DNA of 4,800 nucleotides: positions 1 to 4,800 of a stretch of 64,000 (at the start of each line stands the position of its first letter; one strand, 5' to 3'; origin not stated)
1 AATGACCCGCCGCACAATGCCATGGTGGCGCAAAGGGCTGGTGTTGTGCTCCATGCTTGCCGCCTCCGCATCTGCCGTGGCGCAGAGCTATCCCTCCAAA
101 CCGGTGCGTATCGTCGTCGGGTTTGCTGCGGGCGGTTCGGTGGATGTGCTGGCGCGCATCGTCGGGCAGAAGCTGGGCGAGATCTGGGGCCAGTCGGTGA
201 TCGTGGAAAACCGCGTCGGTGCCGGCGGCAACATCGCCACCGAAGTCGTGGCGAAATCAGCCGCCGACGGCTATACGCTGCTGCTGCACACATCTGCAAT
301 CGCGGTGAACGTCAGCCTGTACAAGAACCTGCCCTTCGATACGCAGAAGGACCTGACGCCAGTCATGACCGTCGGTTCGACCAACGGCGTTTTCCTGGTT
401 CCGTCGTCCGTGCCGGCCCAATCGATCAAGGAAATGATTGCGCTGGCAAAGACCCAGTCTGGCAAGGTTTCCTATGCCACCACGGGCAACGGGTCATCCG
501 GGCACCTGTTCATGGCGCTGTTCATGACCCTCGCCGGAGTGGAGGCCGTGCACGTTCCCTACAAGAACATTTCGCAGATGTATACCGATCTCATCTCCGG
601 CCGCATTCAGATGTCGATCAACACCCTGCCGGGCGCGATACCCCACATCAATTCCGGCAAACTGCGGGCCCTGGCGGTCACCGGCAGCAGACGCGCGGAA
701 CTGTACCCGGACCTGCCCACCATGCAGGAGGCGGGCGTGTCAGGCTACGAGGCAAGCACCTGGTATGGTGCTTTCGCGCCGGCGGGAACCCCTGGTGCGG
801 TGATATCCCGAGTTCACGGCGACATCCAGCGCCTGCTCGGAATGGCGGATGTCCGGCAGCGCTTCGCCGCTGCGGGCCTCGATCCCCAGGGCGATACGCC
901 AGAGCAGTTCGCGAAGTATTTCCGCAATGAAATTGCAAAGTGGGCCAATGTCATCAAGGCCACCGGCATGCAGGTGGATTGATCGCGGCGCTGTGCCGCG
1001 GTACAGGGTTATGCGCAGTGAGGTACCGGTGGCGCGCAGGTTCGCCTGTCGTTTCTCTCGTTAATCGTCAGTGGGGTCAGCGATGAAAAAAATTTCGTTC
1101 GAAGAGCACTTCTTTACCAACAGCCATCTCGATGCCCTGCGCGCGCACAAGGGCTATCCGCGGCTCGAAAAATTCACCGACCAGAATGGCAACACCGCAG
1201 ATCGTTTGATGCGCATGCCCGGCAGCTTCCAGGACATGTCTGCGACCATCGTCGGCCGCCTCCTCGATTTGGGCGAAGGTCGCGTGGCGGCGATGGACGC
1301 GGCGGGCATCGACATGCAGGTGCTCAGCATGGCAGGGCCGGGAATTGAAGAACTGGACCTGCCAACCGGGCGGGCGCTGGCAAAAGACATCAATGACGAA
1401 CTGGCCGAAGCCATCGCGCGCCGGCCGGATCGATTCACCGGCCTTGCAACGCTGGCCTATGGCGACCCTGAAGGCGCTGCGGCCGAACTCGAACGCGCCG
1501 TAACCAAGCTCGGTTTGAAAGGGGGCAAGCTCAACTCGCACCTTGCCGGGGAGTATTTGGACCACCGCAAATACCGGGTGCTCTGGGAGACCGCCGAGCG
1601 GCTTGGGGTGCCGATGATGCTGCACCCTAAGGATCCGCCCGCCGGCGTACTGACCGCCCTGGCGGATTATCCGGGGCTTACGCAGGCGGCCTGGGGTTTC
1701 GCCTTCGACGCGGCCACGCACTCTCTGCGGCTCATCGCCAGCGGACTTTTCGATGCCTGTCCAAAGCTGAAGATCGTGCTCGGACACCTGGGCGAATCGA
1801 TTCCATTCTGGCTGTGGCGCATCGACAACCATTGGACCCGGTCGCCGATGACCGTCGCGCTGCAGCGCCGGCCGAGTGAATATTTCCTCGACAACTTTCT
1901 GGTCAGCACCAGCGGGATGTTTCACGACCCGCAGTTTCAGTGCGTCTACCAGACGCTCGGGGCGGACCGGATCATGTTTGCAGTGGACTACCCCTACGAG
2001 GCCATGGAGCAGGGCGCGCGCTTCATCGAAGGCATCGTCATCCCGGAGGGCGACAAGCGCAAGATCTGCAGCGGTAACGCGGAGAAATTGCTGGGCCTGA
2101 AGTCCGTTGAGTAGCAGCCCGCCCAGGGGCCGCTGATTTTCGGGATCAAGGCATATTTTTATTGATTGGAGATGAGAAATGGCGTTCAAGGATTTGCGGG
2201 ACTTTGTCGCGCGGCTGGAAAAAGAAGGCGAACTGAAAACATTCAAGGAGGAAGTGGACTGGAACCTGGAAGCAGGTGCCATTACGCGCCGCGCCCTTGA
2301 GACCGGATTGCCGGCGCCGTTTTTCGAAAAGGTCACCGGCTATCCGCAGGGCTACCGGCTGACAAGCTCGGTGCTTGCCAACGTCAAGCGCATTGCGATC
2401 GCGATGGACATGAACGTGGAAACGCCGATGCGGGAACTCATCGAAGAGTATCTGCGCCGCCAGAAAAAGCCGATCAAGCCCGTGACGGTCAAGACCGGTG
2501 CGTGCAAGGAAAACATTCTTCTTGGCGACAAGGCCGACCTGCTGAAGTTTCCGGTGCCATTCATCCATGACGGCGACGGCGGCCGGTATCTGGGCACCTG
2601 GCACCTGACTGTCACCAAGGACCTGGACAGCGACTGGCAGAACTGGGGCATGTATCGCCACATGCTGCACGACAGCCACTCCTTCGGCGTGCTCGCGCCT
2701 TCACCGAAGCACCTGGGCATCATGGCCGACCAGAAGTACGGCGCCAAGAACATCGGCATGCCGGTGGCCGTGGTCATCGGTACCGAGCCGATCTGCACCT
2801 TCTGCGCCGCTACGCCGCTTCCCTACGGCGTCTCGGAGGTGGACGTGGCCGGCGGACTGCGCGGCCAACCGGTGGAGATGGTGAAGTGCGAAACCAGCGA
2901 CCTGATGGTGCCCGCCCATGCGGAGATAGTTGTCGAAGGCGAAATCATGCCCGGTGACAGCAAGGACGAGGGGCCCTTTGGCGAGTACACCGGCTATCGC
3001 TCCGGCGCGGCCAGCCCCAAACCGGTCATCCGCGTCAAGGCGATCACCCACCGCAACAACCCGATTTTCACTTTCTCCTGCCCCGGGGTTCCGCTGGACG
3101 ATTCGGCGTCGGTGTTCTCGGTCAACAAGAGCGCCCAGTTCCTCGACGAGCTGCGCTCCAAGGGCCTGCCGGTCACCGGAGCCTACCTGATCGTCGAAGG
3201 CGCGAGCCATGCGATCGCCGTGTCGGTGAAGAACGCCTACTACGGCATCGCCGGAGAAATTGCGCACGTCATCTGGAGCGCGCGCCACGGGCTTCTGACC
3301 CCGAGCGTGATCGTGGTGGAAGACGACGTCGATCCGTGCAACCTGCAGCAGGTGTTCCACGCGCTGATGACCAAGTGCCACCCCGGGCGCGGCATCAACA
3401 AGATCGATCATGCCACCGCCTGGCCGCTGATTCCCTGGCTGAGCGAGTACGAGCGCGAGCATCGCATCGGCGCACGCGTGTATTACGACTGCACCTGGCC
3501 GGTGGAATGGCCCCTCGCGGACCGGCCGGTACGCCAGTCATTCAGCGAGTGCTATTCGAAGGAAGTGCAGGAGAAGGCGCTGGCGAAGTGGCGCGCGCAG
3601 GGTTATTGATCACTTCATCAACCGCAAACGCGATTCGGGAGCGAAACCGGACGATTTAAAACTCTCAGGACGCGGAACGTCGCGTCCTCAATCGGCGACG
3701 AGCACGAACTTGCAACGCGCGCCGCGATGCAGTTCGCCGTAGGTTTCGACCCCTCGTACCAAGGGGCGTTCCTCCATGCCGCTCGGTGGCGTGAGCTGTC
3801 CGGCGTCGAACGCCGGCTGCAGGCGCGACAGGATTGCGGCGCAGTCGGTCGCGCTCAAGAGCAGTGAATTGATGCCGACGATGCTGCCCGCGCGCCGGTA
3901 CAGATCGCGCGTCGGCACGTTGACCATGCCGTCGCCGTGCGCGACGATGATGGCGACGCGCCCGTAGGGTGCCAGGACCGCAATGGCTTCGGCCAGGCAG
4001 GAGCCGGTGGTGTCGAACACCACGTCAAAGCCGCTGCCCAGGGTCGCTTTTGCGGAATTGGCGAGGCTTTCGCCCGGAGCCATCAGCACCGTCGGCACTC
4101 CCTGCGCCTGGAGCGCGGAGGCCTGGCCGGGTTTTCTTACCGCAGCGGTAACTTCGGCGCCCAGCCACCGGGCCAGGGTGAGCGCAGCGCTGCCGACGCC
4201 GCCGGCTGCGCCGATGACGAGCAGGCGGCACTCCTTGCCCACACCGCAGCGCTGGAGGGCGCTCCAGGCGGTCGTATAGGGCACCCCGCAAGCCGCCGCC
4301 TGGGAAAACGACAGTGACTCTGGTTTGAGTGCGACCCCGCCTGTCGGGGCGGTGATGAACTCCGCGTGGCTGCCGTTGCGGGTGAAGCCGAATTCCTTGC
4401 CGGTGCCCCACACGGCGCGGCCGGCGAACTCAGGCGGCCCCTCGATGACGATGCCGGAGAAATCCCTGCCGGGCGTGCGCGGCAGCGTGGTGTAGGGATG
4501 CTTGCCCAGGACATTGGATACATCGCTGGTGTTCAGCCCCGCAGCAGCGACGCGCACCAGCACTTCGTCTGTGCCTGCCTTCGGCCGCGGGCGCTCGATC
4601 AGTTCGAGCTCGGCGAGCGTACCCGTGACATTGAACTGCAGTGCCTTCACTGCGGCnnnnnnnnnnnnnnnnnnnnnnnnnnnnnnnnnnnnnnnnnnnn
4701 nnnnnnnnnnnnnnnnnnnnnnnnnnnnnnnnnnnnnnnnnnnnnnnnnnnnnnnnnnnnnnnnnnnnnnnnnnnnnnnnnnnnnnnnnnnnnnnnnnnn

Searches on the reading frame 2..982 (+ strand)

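Call 41: search_protein_families(library=pfam, proteins=[window:2-982:+], max_evalue=0.00001)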
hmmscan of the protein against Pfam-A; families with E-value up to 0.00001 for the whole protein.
window:2-982:+ (326 aa): 1 family
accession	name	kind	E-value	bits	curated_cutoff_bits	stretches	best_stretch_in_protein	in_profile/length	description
PF03401.19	TctC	-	2.8e-68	230.8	27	1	51-322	2-273/274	Tripartite tricarboxylate transporter family receptor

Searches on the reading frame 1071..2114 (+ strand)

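Call 41: search_protein_families(library=pfam, proteins=[window:1071-2114:+], max_evalue=0.00001)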
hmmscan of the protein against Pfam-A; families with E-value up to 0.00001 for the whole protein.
window:1071-2114:+ (347 aa): 1 family
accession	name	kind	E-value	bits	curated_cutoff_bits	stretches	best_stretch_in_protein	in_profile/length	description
PF04909.20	Amidohydro_2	-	2.6e-45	155.8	26.4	1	70-343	23-289/289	Amidohydrolase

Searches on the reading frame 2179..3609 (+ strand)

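Call 17: search_protein_families(library=pfam, proteins=[window:2179-3609:+], max_evalue=0.001)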
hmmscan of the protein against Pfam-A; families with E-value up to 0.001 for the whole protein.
window:2179-3609:+ (476 aa): 3 families
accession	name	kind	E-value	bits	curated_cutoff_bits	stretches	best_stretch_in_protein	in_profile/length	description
PF01977.22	UbiD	-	2.8e-70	236.1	23.3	1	103-304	4-205/206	3-octaprenyl-4-hydroxybenzoate carboxy-lyase Rift-related domain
PF20695.2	UbiD_N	-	9.9e-20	70.9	24.3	1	11-90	2-77/78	3-octaprenyl-4-hydroxybenzoate carboxy-lyase N-terminal domain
PF20696.2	UbiD_C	-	9.2e-18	64.9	24.2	1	316-438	7-127/127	3-octaprenyl-4-hydroxybenzoate carboxy-lyase C-terminal domain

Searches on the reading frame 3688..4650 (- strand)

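Call 8: search_protein_families(library=pfam, proteins=[window:3688-4650:-], max_evalue=0.001)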
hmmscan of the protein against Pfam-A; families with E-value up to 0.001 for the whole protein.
window:3688-4650:- (320 aa): 4 families
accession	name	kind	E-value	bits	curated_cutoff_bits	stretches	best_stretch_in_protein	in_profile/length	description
PF00107.32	ADH_zinc_N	-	1.1e-14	55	31.8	1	151-262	1-114/129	Zinc-binding dehydrogenase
PF08240.17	ADH_N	-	7.3e-11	42.7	23.5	1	27-110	2-103/104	Alcohol dehydrogenase GroES-like domain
PF13602.12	ADH_zinc_N_2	-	5.3e-05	24.6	27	1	201-289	17-106/134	Zinc-binding dehydrogenase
PF13460.12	NAD_binding_10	-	0.00039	20.8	27.2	1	147-217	1-70/184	NAD(P)H-binding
